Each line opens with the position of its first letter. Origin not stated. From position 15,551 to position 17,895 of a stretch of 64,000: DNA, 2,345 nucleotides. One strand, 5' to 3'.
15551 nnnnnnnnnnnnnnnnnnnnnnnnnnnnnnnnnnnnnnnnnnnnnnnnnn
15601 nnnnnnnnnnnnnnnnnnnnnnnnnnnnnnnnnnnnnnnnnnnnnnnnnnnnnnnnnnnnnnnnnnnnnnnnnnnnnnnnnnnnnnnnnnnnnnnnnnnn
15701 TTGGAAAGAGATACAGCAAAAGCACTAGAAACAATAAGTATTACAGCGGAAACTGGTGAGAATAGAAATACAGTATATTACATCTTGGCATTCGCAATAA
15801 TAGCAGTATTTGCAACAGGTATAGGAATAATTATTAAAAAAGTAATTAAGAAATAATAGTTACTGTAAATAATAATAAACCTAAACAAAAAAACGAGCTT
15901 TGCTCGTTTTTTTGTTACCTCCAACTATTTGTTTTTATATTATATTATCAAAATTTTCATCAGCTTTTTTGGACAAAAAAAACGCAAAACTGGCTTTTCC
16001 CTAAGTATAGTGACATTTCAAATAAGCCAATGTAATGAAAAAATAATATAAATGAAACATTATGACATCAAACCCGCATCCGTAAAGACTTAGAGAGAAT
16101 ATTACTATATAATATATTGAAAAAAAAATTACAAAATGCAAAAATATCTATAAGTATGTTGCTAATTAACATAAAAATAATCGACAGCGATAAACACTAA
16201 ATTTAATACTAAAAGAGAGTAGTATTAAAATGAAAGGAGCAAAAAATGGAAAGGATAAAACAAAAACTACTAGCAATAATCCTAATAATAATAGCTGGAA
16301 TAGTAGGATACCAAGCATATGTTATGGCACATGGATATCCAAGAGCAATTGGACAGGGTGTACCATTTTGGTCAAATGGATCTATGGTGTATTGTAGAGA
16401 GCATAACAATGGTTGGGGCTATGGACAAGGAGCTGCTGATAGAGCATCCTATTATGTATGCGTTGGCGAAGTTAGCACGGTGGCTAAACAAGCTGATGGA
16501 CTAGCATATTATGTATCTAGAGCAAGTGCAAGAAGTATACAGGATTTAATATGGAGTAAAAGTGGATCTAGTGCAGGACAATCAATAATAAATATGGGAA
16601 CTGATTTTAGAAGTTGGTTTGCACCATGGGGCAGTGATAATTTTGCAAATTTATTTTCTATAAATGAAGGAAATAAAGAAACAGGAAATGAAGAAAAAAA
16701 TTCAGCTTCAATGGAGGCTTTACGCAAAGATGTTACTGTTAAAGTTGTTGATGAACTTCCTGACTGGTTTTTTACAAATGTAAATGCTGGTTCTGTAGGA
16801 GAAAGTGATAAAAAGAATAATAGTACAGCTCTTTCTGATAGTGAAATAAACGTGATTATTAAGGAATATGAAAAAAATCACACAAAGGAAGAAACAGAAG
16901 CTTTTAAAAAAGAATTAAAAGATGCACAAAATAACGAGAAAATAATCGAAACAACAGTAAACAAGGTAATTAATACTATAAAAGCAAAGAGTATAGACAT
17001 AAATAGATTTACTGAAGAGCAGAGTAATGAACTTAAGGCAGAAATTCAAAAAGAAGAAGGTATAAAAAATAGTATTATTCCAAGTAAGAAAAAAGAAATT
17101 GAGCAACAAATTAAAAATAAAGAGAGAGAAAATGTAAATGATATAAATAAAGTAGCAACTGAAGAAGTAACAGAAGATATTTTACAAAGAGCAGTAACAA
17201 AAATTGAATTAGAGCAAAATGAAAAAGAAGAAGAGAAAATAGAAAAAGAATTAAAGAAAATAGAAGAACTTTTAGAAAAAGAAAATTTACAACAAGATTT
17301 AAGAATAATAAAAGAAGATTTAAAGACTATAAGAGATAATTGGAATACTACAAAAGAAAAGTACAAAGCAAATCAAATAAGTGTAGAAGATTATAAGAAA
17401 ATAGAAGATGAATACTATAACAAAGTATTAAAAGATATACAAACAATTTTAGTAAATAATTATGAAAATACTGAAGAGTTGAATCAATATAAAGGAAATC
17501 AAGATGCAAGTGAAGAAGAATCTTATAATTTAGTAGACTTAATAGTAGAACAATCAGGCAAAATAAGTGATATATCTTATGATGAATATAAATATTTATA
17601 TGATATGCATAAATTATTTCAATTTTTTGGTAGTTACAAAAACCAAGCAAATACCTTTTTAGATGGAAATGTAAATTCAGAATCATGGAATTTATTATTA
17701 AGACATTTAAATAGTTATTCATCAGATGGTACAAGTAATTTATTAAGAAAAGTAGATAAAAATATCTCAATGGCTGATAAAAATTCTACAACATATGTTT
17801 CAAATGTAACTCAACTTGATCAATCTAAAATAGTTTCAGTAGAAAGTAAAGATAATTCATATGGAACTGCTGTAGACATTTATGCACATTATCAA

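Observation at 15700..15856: Conserved C-terminal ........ plus TM plus KKVIKK signal in both giants: a candidate non-canonical sorting signal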

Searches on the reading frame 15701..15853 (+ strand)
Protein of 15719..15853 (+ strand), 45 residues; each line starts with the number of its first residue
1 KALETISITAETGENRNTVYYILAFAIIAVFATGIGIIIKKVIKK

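Call 7: search_protein_families(library=ncbifam, proteins=[window:15731-15853:+], max_evalue=10)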
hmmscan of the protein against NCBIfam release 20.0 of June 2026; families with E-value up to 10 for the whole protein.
window:15731-15853:+ (41 aa): 1 family
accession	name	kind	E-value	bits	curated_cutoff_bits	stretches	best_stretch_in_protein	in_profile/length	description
TIGR01167.1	LPXTG_anchor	domain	0.028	15.1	15.9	1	7-37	4-30/34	LPXTG cell wall anchor domain-containing protein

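Call 8: search_protein_families(library=pfam, proteins=[window:15731-15853:+], max_evalue=10)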
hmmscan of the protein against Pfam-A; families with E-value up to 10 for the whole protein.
window:15731-15853:+ (41 aa): 3 families
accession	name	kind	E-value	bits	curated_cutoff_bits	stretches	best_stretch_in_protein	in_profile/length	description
PF25686.1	Betaherpes_U91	-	0.069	13.1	27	1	10-39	10-39/157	Betaherpesvirus U91 protein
PF02535.28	Zip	-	0.11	12.2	35.1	1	6-37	229-260/323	ZIP Zinc transporter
PF00746.26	Gram_pos_anchor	-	0.12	12.8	20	1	8-32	12-35/43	LPXTG cell wall anchor motif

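Call 19: find_related_loci(query=A1, collection=genome_contigs, flank=10000)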
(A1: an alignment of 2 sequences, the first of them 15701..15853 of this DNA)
Query A1 (51 aa) in genome_contigs; peptide patterns used: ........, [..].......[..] (x = any residue, [..] = any of these).
55 stretches matched a pattern; 1 encode a relative of the query (tblastn E <= 1e-3); 1 distinct loci.
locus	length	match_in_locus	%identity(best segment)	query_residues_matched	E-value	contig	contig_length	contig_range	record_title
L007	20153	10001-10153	84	1-51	6e-27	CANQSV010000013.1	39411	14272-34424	MAG: uncultured Clostridia bacterium isolate Lapin-032__bin6 genome assembly, contig: Lapin-032__NODE_1684_length_39411_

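Call 75: search_protein_families(library=ncbifam, proteins=[window:15719-15853:+], max_evalue=10)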
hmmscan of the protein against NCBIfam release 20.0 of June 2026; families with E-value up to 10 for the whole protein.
seq(45 aa): 1 family
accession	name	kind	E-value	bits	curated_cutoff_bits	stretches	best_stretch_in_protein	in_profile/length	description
TIGR01167.1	LPXTG_anchor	domain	0.036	14.7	15.9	1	11-41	4-30/34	LPXTG cell wall anchor domain-containing protein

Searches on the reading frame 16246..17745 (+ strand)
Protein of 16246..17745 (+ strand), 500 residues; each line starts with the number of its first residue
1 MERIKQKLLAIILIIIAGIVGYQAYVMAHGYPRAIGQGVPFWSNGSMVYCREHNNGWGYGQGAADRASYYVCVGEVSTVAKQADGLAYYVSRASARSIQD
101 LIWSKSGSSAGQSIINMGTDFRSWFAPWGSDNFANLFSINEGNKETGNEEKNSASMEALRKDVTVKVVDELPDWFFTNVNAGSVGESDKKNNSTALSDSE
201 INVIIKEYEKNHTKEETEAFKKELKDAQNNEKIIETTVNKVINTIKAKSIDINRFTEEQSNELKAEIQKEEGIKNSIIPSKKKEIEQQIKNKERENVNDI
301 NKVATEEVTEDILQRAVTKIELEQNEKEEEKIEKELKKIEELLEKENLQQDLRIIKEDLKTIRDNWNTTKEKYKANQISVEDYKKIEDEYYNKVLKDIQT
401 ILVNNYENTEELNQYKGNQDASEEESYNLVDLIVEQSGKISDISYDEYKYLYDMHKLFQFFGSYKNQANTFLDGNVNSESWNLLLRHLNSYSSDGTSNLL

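Call 64: search_protein_families(library=ncbifam, proteins=[window:16246-17745:+], max_evalue=1)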
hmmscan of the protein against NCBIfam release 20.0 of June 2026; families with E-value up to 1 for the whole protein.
window:16246-17745:+ (500 aa): 1 family
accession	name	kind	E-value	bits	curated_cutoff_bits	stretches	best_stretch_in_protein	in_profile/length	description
NF045780.1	TrlF_fam_ATP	equivalog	0.85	8.2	350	0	200-452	441-755/944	TrlF family AAA-like ATPase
